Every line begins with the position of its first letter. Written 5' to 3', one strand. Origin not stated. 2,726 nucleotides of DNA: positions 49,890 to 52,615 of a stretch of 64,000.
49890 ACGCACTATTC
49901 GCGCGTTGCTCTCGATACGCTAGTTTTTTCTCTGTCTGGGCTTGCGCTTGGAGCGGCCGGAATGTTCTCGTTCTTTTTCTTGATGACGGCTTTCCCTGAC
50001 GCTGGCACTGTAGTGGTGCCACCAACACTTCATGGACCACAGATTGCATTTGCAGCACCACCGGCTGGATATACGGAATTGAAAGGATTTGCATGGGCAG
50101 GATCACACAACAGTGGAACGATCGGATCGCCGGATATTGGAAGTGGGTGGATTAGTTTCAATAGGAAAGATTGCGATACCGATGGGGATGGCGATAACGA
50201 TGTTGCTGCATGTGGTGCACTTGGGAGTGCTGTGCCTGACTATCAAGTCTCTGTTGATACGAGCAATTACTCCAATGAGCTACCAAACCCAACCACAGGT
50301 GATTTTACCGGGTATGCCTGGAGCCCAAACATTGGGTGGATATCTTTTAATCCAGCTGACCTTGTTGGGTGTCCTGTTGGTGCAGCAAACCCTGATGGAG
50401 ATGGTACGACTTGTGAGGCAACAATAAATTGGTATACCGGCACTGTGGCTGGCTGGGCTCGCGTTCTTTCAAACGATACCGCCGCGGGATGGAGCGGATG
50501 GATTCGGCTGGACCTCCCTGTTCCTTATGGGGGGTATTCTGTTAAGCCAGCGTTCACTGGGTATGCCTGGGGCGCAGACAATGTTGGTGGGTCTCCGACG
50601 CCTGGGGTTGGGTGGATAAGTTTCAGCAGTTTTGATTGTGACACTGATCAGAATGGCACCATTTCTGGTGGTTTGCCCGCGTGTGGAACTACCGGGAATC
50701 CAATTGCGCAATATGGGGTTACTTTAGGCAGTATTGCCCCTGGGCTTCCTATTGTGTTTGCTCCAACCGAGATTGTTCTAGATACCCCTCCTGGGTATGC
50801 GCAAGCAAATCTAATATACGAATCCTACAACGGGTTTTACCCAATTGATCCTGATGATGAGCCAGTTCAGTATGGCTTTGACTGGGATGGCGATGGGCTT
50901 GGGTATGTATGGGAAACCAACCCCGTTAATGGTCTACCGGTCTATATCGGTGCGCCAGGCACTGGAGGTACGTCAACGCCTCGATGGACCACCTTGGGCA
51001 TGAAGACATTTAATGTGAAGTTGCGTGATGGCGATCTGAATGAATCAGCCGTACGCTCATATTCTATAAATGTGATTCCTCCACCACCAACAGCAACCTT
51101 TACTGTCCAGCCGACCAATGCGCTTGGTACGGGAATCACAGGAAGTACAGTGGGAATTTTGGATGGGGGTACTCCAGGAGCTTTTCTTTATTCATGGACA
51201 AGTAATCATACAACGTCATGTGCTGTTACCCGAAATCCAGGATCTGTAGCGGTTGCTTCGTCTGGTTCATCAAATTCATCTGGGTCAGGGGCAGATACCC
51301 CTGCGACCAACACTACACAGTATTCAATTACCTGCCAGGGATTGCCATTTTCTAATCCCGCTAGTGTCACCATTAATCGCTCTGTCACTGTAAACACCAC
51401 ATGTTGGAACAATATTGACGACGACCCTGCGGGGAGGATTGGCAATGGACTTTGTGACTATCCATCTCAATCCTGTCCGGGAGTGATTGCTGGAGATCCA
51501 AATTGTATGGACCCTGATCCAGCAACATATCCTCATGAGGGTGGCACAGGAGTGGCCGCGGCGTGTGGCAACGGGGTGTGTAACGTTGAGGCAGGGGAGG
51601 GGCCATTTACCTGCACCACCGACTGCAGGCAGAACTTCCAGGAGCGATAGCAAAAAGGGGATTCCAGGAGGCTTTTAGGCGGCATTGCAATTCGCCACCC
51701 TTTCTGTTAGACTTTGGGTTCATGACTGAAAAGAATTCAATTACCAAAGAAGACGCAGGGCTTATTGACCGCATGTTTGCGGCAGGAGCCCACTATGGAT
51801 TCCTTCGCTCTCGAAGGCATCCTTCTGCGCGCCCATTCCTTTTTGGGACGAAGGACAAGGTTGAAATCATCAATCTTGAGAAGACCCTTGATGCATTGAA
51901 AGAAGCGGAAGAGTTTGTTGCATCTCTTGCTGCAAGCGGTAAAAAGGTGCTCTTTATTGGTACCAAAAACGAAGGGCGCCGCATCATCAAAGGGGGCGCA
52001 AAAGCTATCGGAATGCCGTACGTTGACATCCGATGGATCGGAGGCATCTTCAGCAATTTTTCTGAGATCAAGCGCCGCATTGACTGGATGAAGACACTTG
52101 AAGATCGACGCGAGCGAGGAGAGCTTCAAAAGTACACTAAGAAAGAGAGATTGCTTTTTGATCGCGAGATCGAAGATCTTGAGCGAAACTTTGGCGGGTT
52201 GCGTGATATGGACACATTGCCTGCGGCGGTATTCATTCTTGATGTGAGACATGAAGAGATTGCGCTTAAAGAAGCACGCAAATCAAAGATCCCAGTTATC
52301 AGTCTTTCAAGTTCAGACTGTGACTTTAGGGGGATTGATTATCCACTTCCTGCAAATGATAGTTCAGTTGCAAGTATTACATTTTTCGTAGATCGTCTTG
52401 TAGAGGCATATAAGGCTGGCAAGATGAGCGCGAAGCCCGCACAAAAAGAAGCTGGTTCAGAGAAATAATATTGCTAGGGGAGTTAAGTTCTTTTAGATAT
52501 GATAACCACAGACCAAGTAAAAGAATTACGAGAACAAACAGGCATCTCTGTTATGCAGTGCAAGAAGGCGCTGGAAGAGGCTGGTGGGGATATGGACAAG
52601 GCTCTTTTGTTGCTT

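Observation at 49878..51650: Large secreted protein with a novel G[FY]AW...GWISF repeat and Cys-rich tail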

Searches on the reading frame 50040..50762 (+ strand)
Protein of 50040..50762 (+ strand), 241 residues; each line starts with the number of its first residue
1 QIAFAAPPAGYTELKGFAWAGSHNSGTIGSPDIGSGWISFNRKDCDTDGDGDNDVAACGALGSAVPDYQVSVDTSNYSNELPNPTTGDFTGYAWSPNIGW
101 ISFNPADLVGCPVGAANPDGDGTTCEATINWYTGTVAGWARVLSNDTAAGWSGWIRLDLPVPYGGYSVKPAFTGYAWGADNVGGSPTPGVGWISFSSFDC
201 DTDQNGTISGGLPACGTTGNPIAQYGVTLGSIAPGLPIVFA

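Call 17: search_solved_structures(query=A1, max_evalue=10, show_alignments=2)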
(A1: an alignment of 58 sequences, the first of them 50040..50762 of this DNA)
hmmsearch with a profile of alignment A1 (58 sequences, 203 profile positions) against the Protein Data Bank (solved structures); distinct sequences matched with E-value up to 10: 0.

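Call 27: predict_structure(alignment_id=A1)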
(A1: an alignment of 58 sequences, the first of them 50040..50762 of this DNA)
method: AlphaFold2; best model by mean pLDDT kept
length: 241 residues; sequences in the alignment: 58
mean_pLDDT: 75.4   pTM: 0.76
mean pLDDT of the five models: 75.4, 73.6, 73.4, 72.2, 72.0
residues with pLDDT >= 90: 47; 70-90: 113; 50-70: 63; < 50: 18
segments of 3 or more residues with pLDDT < 50: 1-5, 164-167, 236-241
pLDDT, mean of each block of 10 residues (from residue 1): 49 90 58 77 88 82 87 78 76 89 92 63 81 87 70 85 53 82 62 85 78 70 82 49 35
secondary structure, 60 per line:
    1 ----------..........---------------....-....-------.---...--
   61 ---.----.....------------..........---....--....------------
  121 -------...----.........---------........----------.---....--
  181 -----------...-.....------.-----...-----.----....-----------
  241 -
elements in order: E11-20 E36-39 E69-73 E86-95 E99-102 H105-108 E128-130 E135-143 E153-160 E175-178 E192-194 H197-200 E226-229

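Call 29: search_protein_representatives(alignment_id=A1)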
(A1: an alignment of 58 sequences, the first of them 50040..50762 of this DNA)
Query: 58 sequences, 203 profile positions. Proteins with E-value up to 0.001 (for the whole library): 9666; up to 1e-10: 7729; up to 1e-30: 3055. The best 150 are listed.
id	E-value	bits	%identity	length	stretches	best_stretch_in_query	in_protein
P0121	2.1e-106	370.1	-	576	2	18-183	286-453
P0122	1.7e-105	367.1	-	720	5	19-160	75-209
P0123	3.9e-104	362.6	-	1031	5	24-160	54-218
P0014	1.1e-93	328.5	-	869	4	11-175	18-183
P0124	1.7e-93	327.9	-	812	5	19-161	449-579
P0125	4.1e-88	310.3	-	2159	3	21-178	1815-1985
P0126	4.9e-87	306.8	-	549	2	21-182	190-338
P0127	6.4e-86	303.1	-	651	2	20-158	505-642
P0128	1.9e-85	301.6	-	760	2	21-191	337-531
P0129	2.4e-85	301.3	-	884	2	7-182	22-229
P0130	7.7e-84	296.4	-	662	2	22-195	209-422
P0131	2.0e-81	288.5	-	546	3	22-158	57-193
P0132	2.0e-81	288.5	-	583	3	47-188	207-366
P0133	1.2e-80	285.9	-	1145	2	4-164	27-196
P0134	1.3e-80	285.9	-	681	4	21-159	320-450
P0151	6.5e-65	234.6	-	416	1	7-195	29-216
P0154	3.6e-64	232.1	-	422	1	6-194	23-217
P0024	4.0e-63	228.7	-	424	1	12-191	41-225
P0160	4.1e-62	225.4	-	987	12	20-81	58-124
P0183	1.6e-59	216.9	-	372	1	10-197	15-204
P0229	3.5e-57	209.3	-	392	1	12-183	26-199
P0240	8.9e-57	208.0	-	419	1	7-187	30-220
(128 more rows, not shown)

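Call 32: fold_search(model_id=the predicted structure, library=pdb)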
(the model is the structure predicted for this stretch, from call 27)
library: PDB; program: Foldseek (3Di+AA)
matches with E <= 10: 55; with E <= 0.001: 0
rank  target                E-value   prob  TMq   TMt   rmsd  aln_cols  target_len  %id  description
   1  2ge4_MODEL_1_A        5.4e-01  0.06  0.20  0.24  19.2       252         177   12  High-resolution solution structure of outer membrane protein A transmembrane domain (released 2006-04-11)
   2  8gm3_A                1.3e+00  0.04  0.19  0.21  17.9       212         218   10  Vibrio harveyi Holo HphA (released 2024-03-27)
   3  2jmm_MODEL_1_A        1.7e+00  0.06  0.22  0.29  16.9       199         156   10  NMR solution structure of a minimal transmembrane beta-barrel platform protein (released 2007-07-03)
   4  2zf4_F                1.8e+00  0.04  0.19  0.23  14.2       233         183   10  Crystal Structure of VioE complexed with phenylpyruvic acid (released 2008-01-01)
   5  1o4z_A                1.8e+00  0.01  0.11  0.10  17.6       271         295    8  THE THREE-DIMENSIONAL STRUCTURE OF BETA-AGARASE B FROM ZOBELLIA GALACTANIVORANS (released 2003-12-09)
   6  7x7z_D                2.3e+00  0.03  0.15  0.23  15.2       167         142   12  The crystal structure of 2+2/4+2 cyclase PloI4 (released 2023-02-08)
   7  9fzn_B                2.3e+00  0.03  0.18  0.14   9.6       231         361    7  25-phosphosteroid lyase (25-PSL) (released 2026-01-14)
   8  7x80_B                2.5e+00  0.08  0.23  0.35  17.4       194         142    9  The crystal structure of PloI4-C16M/D46A/I137V (released 2023-02-08)
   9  4d6w_A                2.7e+00  0.01  0.10  0.07  27.3       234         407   13  Crystal Structure of the low pH conformation of Chandipura Virus glycoprotein G ectodomain (released 2015-03-04)
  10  5n48_C                3.0e+00  0.03  0.16  0.20  10.4       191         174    9  Structure of Anticalin N9B in complex with extra-domain B of human oncofetal fibronectin (released 2018-02-14)
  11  7x7z_A                3.4e+00  0.02  0.15  0.22  15.4       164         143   12  The crystal structure of 2+2/4+2 cyclase PloI4 (released 2023-02-08)
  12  2zf3_F                3.5e+00  0.01  0.11  0.13  18.7       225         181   11  Crystal Structure of VioE (released 2008-01-01)
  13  5mdm_A                3.5e+00  0.01  0.10  0.08  27.9       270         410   12  Structural intermediates in the fusion associated transition of vesiculovirus glycoprotein (released 2016-12-14)
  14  4u9c_A                4.0e+00  0.05  0.24  0.21  14.3       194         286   12  STRUCTURE OF THE LBPB N-LOBE FROM NEISSERIA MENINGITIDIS (released 2014-10-22)
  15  1e5p_B                4.0e+00  0.04  0.22  0.30   8.1       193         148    9  Crystal structure of aphrodisin, a sex pheromone from female hamster (released 2001-07-26)
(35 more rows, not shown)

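Call 39: search_protein_families(library=pfam, alignment_id=A1, max_evalue=10)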
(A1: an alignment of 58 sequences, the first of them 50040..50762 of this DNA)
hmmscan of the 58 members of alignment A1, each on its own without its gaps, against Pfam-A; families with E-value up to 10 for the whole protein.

A. member 1, window:50040-50762:+ (241 aa): 0 families

B. families by the number of members that match (of 58 scanned): 30 families (the first 25 are shown)
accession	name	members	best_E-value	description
PF23047.1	DUF7038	4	0.075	Domain of unknown function (DUF7038)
PF06442.17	DHFR_2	3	0.028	R67 dihydrofolate reductase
PF18125.6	RlmM_FDX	2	0.0012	RlmM ferredoxin-like domain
PF00217.24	ATP-gua_Ptrans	2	0.1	ATP:guanido phosphotransferase, C-terminal catalytic domain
PF00041.27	fn3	1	0.0043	Fibronectin type III domain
PF13505.12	OMP_b-brl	1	0.0099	Outer membrane protein beta-barrel domain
PF13995.12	YebF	1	0.025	YebF-like protein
PF06504.17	RepC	1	0.037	Replication protein C (RepC)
PF01723.21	Chorion_1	1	0.047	Chorion protein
PF08239.17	SH3_3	1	0.071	Bacterial SH3 domain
PF16656.11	Pur_ac_phosph_N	1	0.13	Purple acid Phosphatase, N-terminal domain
PF23865.1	DUF7223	1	0.14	Domain of unknown function (DUF7223)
PF25031.1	SBSPON_C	1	0.14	SBSPON-like, C-terminal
PF03811.18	Zn_ribbon_InsA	1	0.15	InsA N-terminal domain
PF25213.1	HVO_A0261_N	1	0.17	HVO_A0261 N-terminal domain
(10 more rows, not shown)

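Call 40: fold_search(model_id=the predicted structure, library=viral)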
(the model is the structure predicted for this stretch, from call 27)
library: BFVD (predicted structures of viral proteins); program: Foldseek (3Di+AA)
matches with E <= 10: 78; with E <= 0.001: 0
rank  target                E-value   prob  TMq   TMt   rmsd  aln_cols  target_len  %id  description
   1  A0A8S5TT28            1.5e-01  0.02  0.09  0.06  24.7       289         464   12  Uncharacterized protein [Podoviridae sp. ct1ev3]
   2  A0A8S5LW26            4.7e-01  0.02  0.11  0.08  26.0       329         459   13  Uncharacterized protein [Podoviridae sp. ctoyw14]
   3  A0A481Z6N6            7.3e-01  0.04  0.15  0.18  17.7       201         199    7  Transmembrane protein [Pithovirus LCPAC202]
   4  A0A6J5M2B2            8.2e-01  0.20  0.26  0.39   8.2       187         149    7  Uncharacterized protein [uncultured Caudovirales phage]
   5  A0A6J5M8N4            1.6e+00  0.03  0.15  0.18  16.8       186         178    6  Outer membrane protein beta-barrel [uncultured Caudovirales phage]
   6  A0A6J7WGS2            1.9e+00  0.02  0.13  0.12  17.0       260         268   12  Concanavalin A-like lectin/glucanases superfamily [uncultured Caudovirales phage]
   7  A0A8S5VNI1            2.0e+00  0.06  0.19  0.26   8.9       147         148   12  (no name in the UniProt tables at hand)
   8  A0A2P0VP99            2.5e+00  0.02  0.16  0.08  18.5       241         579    8  Uncharacterized protein [Tetraselmis virus 1]
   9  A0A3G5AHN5            2.5e+00  0.01  0.11  0.14  19.0       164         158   13  Uncharacterized protein [Satyrvirus sp.]
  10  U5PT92                2.5e+00  0.01  0.11  0.05  18.3       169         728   15  Glycerophosphoryl diester phosphodiesterase [Clavibacter phage CN1A]
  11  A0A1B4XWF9            2.6e+00  0.02  0.17  0.21  14.5       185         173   11  Uncharacterized protein [Tenacibaculum phage pT24]
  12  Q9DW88                2.6e+00  0.01  0.12  0.12  17.9       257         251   10  PR112 (Fragment) [Rat cytomegalovirus (strain Maastricht)]
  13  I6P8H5                2.8e+00  0.01  0.10  0.05  20.8       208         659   13  (no name in the UniProt tables at hand)
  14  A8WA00                3.5e+00  0.01  0.12  0.12  14.2       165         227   12  Virion protein [Mycobacterium phage Giles]
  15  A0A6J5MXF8            3.5e+00  0.01  0.12  0.04  19.2       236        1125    9  Concanavalin A-like lectin/glucanases superfamily [uncultured Caudovirales phage]
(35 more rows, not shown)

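Call 52: search_protein_families(library=ncbifam, proteins=[P0151, P0154, P0121, P0122], max_evalue=1)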
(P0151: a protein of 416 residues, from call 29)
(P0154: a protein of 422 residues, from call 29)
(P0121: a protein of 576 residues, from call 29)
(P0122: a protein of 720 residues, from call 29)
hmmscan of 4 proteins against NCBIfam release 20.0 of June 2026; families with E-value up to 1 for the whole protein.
P0151 (416 aa): 2 families
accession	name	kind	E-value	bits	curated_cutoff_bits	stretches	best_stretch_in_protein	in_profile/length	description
NF041573.1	rhamnosid_Stmyc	equivalog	1.3e-08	33.1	1720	1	217-301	15-105/1028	alpha-L-rhamnosidase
NF041572.1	rhamnosid_Flavobac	equivalog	0.0014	16.8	1800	1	192-303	18-130/946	alpha-L-rhamnosidase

P0154 (422 aa): 3 families
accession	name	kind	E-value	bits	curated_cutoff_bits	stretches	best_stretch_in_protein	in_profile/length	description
NF041573.1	rhamnosid_Stmyc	equivalog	1.3e-07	29.8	1720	1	225-300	26-106/1028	alpha-L-rhamnosidase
NF041572.1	rhamnosid_Flavobac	equivalog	0.00035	18.8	1800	1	256-302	82-131/946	alpha-L-rhamnosidase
NF002300.0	PRK01222.1-7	equivalog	0.08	12.6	212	1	324-361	96-133/195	phosphoribosylanthranilate isomerase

P0121 (576 aa): 0 families

P0122 (720 aa): 1 family
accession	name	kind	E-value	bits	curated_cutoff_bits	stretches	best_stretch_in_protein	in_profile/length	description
NF041572.1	rhamnosid_Flavobac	equivalog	0.0011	17.1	1800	1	522-610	42-130/946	alpha-L-rhamnosidase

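Call 59: search_protein_families(library=pfam, proteins=[P0229, P0183, P0240], max_evalue=1)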
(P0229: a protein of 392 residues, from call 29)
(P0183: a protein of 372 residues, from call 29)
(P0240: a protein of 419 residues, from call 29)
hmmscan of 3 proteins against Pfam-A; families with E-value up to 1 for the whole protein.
P0229 (392 aa): 2 families
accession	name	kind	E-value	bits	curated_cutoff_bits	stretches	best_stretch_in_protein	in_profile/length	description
PF18911.6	PKD_4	-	0.00078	19.9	27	1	211-286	16-81/85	PKD domain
PF00801.26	PKD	-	0.011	16.2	23.5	1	217-280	19-72/80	PKD domain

P0183 (372 aa): 0 families

P0240 (419 aa): 2 families
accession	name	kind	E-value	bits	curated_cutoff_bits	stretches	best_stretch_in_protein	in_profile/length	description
PF17963.7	Big_9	-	2e-09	38.7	23.6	1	213-300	3-88/89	Bacterial Ig domain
PF17892.7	Cadherin_5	-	1.4e-05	25.2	26.5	1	239-298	33-93/98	Cadherin-like domain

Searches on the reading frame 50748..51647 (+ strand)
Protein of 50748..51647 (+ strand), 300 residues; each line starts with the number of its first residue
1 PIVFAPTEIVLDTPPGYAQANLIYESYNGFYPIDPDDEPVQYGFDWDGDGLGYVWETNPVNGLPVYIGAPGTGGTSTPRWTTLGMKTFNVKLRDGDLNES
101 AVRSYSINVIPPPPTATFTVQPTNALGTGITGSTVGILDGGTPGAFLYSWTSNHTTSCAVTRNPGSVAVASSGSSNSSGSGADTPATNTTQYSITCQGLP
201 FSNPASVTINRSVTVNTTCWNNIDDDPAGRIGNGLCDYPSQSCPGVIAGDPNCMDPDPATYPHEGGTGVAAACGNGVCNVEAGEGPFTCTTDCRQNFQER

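Call 22: find_homologous_proteins(query=window:50748-51647:+, max_evalue=0.01)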
Query window:50748-51647:+: 5363 candidates shared short words with the query, none scored E <= 0.01.

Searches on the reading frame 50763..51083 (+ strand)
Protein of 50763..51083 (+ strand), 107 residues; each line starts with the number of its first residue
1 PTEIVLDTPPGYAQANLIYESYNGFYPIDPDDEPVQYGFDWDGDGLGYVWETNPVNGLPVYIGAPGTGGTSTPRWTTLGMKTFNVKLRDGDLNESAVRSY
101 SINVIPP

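Call 81: search_solved_structures(query=A5, max_evalue=10)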
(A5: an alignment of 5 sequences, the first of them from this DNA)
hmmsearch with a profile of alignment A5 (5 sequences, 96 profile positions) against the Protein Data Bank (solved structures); distinct sequences matched with E-value up to 10: 30.
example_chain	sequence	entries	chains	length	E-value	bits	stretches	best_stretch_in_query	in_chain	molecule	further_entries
4xed_A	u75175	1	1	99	6.8e-10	42.3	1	8-93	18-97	Peptidase M14, carboxypeptidase A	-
4u6t_A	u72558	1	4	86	0.00046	23.6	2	60-89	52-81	ColH protein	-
4u7k_A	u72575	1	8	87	0.00048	23.6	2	61-89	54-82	ColH protein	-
4l9d_A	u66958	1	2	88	0.02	18.4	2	19-62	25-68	Protease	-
4jgu_A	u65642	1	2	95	0.031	17.8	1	18-84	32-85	ColH protein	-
6aem_A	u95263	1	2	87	0.037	17.5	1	46-89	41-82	PKD domain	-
9lqj_A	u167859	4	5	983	0.044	17.3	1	21-84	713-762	Collagenase ColH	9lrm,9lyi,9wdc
9lrk_A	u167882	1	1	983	0.044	17.3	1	21-84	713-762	Collagenase ColH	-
9x9r_A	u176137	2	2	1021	0.059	16.9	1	38-94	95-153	Chitodextrinase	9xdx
9cck_C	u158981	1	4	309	0.064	16.8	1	46-76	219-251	Copper-containing nitrite reductase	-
7tni_A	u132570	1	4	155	0.089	16.3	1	20-93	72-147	Cadherin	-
7luv_E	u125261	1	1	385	0.15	15.6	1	13-40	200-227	Tex1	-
9cck_A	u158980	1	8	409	0.2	15.2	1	46-76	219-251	Copper-containing nitrite reductase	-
9kvu_A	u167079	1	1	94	0.22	15.1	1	41-93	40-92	bacterial immunoglobulin domain B1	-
6bxu_A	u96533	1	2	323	0.25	14.9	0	18-56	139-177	Protocadherin-15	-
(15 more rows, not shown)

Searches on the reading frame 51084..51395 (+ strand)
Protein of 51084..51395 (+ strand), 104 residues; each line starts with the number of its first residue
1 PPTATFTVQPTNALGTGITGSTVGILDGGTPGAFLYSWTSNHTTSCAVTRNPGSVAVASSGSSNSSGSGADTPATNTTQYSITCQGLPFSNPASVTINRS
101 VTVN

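Call 82: search_solved_structures(query=A6, max_evalue=10)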
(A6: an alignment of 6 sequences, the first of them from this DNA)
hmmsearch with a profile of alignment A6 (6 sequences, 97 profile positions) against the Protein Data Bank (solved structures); distinct sequences matched with E-value up to 10: 1.
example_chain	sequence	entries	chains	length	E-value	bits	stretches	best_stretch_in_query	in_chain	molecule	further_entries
5cws_C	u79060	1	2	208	1.4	12.6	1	19-68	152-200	Nucleoporin NSP1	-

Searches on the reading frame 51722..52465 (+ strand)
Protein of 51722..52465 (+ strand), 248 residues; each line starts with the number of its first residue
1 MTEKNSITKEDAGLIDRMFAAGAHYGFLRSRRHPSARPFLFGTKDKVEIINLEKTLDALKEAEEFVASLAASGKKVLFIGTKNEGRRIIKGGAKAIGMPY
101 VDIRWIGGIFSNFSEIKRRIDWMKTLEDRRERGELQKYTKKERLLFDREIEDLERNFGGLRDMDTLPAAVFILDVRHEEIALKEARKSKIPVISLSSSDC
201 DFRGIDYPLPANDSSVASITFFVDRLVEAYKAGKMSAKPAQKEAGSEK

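Call 67: find_homologous_proteins(query=window:51722-52465:+, max_evalue=1e-30)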
Query window:51722-52465:+ (248 aa): 2525 proteins with E <= 1e-30 among 4161 candidates; the best 120 are listed.
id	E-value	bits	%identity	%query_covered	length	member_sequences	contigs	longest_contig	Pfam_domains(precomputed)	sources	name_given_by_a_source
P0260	1.1e-157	541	100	100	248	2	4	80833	PF00318.26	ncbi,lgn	-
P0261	6.2e-86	306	59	98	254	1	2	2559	PF00318.26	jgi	-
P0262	1.6e-85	304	60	98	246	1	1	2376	PF00318.26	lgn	-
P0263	6.4e-85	302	59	99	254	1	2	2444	PF00318.26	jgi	-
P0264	2.3e-84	301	56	98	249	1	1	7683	PF00318.26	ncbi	-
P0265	2.9e-84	300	58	94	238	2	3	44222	PF00318.26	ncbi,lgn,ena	ncbi:MAG: 30S ribosomal protein S2 [Patescibacteria group bacterium]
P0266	5.1e-84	299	59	92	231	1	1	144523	PF00318.26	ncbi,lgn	-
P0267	6.6e-84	299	58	93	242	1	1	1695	PF00318.26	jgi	-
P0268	2.9e-83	297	59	89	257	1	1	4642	PF00318.26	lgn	-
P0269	3.3e-83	297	58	92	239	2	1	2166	PF00318.26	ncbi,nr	ncbi:MAG: 30S ribosomal protein S2 [Candidatus Yonathbacteria bacterium]|nr:30S ribosomal protein S2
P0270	5.1e-83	296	58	92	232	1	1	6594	PF00318.26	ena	-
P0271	6.1e-83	296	58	91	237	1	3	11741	PF00318.26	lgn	-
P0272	2.4e-82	294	59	90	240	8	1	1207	PF00318.26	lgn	-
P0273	2.8e-82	294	56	98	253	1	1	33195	PF00318.26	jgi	jgi:small subunit ribosomal protein S2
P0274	3.9e-82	293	57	92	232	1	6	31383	PF00318.26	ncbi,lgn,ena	ncbi:MAG: 30S ribosomal protein S2 [Patescibacteria group bacterium]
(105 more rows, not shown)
